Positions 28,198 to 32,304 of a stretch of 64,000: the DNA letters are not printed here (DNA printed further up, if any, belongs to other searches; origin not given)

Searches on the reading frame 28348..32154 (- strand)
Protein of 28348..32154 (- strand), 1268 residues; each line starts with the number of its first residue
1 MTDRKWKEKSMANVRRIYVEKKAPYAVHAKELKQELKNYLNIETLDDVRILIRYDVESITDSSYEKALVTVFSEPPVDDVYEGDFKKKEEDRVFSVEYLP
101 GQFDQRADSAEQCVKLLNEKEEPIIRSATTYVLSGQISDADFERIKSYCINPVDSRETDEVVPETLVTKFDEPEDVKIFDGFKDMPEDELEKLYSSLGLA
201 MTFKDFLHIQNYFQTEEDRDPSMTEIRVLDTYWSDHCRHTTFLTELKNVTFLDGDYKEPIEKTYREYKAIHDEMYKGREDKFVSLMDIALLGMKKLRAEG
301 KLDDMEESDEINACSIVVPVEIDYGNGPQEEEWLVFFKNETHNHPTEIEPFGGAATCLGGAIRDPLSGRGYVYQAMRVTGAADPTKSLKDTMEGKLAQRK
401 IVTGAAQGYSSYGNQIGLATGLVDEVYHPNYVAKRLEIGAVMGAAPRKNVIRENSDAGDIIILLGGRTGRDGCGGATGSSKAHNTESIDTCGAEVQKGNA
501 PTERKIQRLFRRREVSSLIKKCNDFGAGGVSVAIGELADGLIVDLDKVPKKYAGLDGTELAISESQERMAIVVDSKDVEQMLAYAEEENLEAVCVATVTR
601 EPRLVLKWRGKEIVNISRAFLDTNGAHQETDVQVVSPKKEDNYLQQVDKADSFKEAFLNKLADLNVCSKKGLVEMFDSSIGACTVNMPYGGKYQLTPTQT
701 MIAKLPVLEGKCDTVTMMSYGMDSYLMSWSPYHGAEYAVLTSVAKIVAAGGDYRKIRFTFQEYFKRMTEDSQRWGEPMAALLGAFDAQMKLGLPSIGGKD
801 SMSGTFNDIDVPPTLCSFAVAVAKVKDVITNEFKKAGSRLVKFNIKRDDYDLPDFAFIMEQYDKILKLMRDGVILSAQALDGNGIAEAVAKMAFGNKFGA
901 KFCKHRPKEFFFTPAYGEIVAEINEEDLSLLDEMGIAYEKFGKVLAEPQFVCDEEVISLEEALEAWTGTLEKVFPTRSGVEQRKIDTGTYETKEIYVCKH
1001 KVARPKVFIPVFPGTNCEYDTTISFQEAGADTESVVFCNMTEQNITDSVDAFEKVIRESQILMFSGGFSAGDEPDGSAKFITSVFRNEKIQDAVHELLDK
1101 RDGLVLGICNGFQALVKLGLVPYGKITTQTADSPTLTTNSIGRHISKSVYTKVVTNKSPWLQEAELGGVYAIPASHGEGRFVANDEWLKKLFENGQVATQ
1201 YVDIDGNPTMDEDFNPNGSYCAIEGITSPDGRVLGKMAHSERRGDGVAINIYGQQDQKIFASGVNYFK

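Call 10: search_protein_families(library=pfam, proteins=[window:28348-32154:-], max_evalue=0.01)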
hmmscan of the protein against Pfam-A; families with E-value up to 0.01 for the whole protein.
window:28348-32154:- (1268 aa): 4 families
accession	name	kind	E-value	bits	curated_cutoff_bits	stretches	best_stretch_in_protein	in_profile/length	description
PF13507.12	GATase_5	-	3.3e-83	279.2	27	1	1004-1267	1-260/260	CobB/CobQ-like glutamine amidotransferase domain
PF02769.27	AIRS_C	-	5.2e-26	92.1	23.1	1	457-608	2-155/156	AIR synthase related protein, C-terminal domain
PF18072.6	FGAR-AT_linker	-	5.1e-10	40.1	26.6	1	190-239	1-49/50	Formylglycinamide ribonucleotide amidotransferase linker domain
PF00586.29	AIRS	-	0.0015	19.4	24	0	332-382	12-64/112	AIR synthase related protein, N-terminal domain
